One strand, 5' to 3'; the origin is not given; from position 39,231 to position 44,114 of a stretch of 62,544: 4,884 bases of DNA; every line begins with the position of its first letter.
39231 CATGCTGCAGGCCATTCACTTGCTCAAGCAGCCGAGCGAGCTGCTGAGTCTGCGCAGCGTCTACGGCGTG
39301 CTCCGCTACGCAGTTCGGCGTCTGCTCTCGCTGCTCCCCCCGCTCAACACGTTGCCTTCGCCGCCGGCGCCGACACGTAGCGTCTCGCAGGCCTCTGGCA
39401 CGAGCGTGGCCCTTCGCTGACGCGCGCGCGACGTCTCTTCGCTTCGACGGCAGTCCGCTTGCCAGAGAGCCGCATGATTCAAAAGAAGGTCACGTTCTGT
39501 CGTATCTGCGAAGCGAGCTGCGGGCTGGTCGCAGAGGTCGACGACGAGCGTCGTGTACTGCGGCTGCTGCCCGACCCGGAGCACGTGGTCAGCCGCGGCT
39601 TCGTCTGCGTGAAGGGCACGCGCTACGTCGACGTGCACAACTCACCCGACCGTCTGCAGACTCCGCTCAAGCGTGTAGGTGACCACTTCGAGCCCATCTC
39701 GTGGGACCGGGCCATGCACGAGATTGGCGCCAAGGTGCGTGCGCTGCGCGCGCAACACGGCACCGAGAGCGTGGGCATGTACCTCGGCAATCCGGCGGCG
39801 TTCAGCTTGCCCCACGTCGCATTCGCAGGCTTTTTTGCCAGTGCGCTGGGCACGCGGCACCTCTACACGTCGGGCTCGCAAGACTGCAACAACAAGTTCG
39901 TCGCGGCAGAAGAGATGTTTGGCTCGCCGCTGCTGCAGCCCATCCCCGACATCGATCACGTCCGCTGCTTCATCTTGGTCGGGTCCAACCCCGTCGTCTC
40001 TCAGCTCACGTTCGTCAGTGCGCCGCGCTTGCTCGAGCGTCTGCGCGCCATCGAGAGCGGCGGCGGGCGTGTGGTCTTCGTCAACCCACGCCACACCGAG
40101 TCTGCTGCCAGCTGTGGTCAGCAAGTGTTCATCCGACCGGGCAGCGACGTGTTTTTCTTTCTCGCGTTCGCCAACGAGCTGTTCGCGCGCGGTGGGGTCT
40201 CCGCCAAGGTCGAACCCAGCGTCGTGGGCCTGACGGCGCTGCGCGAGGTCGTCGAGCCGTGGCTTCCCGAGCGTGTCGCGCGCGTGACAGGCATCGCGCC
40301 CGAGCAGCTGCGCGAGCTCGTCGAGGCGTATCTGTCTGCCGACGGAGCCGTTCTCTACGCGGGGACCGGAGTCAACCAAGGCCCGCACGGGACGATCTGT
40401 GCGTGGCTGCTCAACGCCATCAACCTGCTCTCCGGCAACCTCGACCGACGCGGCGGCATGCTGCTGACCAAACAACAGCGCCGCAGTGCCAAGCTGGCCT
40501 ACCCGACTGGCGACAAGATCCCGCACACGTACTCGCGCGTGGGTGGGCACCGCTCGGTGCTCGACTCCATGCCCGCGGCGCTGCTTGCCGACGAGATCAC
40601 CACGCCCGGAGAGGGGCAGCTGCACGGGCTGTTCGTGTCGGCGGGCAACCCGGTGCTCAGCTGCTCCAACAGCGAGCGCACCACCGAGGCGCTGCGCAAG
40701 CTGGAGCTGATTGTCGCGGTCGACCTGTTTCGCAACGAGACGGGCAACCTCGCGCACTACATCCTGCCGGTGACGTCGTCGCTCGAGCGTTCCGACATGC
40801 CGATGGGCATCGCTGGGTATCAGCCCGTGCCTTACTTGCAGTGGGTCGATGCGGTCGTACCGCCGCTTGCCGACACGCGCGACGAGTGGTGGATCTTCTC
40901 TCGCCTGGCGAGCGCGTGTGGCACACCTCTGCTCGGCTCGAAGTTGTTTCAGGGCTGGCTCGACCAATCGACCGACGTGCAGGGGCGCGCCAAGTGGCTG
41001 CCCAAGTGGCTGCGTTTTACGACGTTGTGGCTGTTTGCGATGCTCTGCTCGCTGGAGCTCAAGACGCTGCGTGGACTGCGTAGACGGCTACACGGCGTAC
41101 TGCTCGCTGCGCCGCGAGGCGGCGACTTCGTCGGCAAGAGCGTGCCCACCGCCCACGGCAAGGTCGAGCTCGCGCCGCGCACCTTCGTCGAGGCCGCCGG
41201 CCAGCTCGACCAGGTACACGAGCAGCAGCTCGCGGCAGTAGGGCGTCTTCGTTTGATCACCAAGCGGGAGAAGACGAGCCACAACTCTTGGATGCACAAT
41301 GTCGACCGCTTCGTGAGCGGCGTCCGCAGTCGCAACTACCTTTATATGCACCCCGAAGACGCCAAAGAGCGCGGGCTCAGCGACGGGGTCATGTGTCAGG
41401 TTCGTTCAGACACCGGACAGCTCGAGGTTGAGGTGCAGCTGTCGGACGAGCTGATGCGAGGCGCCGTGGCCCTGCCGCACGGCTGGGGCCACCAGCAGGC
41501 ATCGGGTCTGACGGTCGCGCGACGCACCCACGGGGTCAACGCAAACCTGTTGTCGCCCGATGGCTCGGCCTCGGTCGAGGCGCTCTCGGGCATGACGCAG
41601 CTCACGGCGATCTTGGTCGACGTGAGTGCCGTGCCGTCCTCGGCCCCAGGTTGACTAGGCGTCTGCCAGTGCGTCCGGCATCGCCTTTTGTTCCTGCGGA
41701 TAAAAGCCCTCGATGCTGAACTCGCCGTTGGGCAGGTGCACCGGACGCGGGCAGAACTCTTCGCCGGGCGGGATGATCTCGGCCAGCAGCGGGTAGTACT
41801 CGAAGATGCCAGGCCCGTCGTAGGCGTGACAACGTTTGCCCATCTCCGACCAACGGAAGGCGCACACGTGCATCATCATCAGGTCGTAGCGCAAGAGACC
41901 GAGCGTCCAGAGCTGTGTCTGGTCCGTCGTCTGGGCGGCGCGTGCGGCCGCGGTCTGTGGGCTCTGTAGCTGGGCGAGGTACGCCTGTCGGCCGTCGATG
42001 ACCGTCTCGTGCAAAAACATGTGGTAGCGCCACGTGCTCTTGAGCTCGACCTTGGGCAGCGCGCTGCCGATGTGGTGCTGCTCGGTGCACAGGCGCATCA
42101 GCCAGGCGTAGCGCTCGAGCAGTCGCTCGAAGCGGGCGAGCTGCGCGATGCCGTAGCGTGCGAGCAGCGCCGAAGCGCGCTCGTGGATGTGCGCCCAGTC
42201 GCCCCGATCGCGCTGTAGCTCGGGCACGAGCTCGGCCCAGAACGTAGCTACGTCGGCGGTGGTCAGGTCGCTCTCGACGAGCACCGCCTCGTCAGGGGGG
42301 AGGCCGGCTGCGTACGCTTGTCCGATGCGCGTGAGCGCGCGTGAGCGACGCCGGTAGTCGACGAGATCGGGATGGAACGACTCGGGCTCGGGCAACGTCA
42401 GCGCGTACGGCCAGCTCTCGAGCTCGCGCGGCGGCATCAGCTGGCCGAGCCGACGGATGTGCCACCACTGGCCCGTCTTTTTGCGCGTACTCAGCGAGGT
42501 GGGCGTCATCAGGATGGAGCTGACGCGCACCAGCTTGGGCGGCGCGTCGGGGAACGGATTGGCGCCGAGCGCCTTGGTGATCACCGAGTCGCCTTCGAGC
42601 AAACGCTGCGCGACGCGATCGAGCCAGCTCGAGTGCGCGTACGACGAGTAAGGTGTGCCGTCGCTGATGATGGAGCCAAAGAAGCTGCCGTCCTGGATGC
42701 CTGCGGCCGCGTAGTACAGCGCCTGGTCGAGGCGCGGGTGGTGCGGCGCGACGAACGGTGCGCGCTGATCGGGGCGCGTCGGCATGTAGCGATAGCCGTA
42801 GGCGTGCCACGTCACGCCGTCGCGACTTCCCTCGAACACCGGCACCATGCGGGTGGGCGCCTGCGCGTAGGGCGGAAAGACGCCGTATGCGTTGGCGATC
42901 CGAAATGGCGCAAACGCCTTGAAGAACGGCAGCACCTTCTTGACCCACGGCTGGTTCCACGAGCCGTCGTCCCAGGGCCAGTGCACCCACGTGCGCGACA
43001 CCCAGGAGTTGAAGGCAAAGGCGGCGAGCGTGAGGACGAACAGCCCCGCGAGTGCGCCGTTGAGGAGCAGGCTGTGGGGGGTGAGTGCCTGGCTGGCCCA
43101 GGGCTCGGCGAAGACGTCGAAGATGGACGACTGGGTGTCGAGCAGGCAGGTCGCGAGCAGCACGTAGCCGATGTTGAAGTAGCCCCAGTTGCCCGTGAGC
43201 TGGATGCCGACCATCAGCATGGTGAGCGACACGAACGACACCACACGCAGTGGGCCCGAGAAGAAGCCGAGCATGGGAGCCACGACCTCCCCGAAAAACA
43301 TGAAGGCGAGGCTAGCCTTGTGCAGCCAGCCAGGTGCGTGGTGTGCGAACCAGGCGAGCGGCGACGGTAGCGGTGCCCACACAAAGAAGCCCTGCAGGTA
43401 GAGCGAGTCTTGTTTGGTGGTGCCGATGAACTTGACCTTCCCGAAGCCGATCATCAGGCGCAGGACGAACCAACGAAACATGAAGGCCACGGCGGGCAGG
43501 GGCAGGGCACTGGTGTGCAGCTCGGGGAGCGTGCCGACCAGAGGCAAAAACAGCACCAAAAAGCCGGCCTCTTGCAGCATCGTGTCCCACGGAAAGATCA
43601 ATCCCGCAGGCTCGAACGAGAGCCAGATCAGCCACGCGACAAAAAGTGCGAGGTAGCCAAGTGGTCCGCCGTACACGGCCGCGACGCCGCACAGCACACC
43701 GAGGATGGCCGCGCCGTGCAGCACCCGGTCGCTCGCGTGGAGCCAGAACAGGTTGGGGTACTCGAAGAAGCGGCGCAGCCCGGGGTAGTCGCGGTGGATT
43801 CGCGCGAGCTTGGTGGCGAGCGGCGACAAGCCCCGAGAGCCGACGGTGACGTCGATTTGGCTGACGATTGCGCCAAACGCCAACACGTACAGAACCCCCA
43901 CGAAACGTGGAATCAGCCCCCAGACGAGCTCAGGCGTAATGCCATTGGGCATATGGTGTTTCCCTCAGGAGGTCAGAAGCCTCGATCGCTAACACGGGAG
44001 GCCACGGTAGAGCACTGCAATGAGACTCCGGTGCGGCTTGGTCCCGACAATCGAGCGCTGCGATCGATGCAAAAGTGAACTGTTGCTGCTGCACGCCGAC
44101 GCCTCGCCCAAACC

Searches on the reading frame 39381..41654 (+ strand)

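Call 81: search_protein_families(library=pfam, max_evalue=0.00001, proteins=[window:39381-41654:+])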
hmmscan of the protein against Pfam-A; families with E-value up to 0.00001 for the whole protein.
window:39381-41654:+ (757 aa): 3 families
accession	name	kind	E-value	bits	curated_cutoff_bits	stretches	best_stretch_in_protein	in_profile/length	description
PF00384.28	Molybdopterin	-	1.8e-33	116.5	24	1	91-511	1-352/353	Molybdopterin oxidoreductase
PF01568.27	Molydop_binding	-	3.9e-21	75.6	26.8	1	623-726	1-94/110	Molydopterin dinucleotide binding domain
PF04879.21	Molybdop_Fe4S4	-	5.3e-09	36.4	22.7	1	34-84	2-51/55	Molybdopterin oxidoreductase Fe4S4 domain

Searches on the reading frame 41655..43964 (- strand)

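Call 81: search_protein_families(library=pfam, max_evalue=0.00001, proteins=[window:41655-43964:-])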
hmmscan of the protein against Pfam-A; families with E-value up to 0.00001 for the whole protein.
window:41655-43964:- (769 aa): 2 families
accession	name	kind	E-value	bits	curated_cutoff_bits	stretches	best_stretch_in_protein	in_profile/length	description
PF06762.20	LMF1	-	1.8e-27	96.9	27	1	124-279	3-160/163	Lipase maturation factor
PF25179.1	LMF1_C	-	4.1e-24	85.6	34.2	2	356-429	1-75/139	Lipase maturation factor C-terminal domain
